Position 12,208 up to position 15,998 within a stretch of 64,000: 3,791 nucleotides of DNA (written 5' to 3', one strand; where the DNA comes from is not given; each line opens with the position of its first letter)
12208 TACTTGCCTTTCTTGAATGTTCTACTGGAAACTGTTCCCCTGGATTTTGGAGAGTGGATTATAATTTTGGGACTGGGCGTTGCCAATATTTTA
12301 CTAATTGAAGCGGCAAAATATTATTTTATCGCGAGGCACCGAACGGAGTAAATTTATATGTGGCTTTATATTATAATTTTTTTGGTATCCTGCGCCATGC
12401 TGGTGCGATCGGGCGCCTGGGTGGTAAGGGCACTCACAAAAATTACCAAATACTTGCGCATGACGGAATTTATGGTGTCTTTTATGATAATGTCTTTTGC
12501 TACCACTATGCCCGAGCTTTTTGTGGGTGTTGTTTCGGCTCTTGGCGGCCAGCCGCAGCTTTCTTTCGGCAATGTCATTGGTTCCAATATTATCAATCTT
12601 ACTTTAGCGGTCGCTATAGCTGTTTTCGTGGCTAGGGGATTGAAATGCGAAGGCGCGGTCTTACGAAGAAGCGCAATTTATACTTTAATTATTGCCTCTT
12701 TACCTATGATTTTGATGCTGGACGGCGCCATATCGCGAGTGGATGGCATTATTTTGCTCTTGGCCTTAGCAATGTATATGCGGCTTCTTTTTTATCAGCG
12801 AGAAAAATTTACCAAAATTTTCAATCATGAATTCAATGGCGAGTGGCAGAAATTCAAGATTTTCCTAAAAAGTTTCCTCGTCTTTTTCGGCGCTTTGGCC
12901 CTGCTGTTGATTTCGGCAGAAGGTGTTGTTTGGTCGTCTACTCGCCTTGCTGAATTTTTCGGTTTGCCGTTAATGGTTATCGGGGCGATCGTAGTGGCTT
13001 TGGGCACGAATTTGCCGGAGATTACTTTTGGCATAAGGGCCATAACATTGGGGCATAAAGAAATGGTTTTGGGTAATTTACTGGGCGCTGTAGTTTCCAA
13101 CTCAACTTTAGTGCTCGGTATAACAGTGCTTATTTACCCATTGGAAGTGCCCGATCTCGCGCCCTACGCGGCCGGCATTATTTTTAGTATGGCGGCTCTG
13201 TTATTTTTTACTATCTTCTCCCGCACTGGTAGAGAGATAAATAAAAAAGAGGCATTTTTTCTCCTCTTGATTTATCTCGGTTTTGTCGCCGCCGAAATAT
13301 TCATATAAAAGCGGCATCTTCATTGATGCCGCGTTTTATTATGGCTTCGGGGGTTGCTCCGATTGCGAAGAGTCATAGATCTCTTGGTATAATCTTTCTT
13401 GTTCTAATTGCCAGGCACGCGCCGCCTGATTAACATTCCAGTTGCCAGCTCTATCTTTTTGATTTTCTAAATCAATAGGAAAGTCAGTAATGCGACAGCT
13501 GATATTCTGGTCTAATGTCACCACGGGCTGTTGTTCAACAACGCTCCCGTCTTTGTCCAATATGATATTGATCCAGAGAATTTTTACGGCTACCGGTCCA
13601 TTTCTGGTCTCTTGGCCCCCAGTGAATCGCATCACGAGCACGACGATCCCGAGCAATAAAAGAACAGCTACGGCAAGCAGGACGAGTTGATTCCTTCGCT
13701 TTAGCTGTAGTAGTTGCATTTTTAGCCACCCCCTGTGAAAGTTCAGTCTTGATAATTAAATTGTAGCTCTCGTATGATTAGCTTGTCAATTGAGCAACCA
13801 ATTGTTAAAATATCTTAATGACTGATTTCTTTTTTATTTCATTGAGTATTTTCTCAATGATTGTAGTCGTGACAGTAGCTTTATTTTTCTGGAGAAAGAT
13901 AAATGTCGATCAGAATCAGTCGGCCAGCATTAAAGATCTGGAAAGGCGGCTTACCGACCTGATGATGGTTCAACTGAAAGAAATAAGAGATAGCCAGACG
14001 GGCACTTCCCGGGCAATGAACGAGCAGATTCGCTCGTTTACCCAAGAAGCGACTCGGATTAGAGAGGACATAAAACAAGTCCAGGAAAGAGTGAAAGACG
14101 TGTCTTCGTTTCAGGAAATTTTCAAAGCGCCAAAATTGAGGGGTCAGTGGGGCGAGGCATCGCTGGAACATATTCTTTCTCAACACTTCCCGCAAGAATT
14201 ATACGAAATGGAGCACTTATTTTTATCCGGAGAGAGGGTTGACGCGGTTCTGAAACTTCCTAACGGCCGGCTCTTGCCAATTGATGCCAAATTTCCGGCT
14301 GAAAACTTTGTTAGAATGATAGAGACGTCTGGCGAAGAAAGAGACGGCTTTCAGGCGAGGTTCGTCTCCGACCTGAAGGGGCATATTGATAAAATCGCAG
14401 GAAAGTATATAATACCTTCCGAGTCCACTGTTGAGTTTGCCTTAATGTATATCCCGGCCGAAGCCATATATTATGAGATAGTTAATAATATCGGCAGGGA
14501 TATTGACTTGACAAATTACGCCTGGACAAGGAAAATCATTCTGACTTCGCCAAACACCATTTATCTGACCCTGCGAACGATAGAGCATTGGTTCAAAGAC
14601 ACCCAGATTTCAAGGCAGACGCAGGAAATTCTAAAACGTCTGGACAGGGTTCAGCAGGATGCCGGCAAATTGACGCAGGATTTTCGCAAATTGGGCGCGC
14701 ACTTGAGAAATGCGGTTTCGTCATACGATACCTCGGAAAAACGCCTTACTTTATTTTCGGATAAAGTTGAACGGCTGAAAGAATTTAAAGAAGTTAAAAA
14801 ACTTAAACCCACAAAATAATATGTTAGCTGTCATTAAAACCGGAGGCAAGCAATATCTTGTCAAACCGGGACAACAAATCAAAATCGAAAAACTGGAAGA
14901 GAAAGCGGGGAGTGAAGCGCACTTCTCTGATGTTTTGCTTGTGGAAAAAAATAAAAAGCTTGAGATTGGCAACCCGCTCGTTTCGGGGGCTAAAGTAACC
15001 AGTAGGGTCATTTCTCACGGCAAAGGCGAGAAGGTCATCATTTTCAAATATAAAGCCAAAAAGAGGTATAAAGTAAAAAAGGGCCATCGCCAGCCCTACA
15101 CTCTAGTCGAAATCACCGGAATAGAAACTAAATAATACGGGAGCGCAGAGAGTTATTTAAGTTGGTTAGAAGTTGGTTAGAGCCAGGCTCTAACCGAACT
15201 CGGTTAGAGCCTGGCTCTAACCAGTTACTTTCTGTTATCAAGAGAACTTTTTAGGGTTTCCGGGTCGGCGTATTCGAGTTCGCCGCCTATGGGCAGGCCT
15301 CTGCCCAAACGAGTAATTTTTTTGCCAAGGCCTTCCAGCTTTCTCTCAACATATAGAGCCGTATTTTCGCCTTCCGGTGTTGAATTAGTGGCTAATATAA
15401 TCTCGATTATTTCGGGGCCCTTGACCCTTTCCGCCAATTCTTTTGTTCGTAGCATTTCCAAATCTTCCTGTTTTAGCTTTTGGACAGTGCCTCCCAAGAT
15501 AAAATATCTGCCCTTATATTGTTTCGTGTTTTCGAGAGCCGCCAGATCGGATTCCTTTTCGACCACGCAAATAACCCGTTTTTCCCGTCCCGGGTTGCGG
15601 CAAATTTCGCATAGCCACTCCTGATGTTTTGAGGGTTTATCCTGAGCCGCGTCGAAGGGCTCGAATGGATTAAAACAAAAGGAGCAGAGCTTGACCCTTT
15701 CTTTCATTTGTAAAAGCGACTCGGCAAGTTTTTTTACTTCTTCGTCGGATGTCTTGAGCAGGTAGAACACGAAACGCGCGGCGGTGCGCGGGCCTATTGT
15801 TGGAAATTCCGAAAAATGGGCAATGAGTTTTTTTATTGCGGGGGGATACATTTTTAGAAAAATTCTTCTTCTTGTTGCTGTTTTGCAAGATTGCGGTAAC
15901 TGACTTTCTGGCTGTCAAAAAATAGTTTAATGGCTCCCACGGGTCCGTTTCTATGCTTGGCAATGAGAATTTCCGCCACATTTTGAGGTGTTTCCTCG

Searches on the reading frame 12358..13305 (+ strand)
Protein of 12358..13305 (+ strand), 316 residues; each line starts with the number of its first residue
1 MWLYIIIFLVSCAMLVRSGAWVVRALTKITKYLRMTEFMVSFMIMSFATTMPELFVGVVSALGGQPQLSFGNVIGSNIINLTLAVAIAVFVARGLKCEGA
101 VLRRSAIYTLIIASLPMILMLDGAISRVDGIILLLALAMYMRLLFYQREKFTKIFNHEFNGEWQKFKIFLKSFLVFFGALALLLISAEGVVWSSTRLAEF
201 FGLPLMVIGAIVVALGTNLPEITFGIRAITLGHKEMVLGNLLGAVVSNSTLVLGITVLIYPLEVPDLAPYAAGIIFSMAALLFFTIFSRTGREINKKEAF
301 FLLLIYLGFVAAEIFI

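Call 60: search_protein_families(library=pfam, proteins=[window:12358-13305:+], max_evalue=0.01)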
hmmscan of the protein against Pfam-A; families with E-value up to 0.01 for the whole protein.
window:12358-13305:+ (316 aa): 1 family
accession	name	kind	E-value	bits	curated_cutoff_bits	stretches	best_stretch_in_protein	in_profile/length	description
PF01699.29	Na_Ca_ex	-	6.5e-44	150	24.9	2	4-145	2-150/151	Sodium/calcium exchanger protein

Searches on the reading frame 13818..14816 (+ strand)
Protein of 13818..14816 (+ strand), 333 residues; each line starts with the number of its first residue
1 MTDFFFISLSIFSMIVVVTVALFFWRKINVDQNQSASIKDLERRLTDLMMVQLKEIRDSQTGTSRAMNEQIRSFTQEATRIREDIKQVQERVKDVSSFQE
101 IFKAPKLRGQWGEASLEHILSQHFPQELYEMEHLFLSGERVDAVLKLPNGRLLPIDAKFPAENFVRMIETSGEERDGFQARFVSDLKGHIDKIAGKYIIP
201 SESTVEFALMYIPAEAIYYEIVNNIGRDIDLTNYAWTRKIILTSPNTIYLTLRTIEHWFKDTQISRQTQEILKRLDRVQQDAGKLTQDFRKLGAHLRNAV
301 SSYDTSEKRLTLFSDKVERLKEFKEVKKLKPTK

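Call 60: search_protein_families(library=pfam, proteins=[window:13818-14816:+], max_evalue=0.01)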
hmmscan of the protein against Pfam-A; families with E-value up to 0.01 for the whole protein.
window:13818-14816:+ (333 aa): 1 family
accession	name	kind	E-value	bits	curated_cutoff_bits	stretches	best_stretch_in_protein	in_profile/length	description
PF02646.22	RmuC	-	5e-58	196.9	26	1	53-326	7-284/291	RmuC family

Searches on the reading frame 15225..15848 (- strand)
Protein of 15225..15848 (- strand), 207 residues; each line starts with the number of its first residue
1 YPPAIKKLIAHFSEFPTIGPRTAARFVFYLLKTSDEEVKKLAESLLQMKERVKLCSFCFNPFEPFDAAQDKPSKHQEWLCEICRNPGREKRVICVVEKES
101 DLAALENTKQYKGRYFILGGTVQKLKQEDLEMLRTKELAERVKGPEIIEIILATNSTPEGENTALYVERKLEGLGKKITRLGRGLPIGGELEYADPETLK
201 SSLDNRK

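Call 60: search_protein_families(library=pfam, proteins=[window:15225-15848:-], max_evalue=0.01)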
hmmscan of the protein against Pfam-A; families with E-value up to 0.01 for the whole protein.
window:15225-15848:- (207 aa): 4 families
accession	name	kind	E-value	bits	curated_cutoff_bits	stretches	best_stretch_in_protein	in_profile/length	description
PF13662.12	Toprim_4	-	1.5e-19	70.5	25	1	92-181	2-84/85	Toprim domain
PF21176.3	RecR_HhH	-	2.6e-11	43.6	27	1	5-47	1-43/45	RecR, helix-hairpin-helix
PF21175.2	RecR_C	-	6.4e-10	38.7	22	1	184-207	1-24/24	RecR, C-terminal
PF01751.28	Toprim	-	2.4e-09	37.7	23.1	1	92-176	1-85/96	Toprim domain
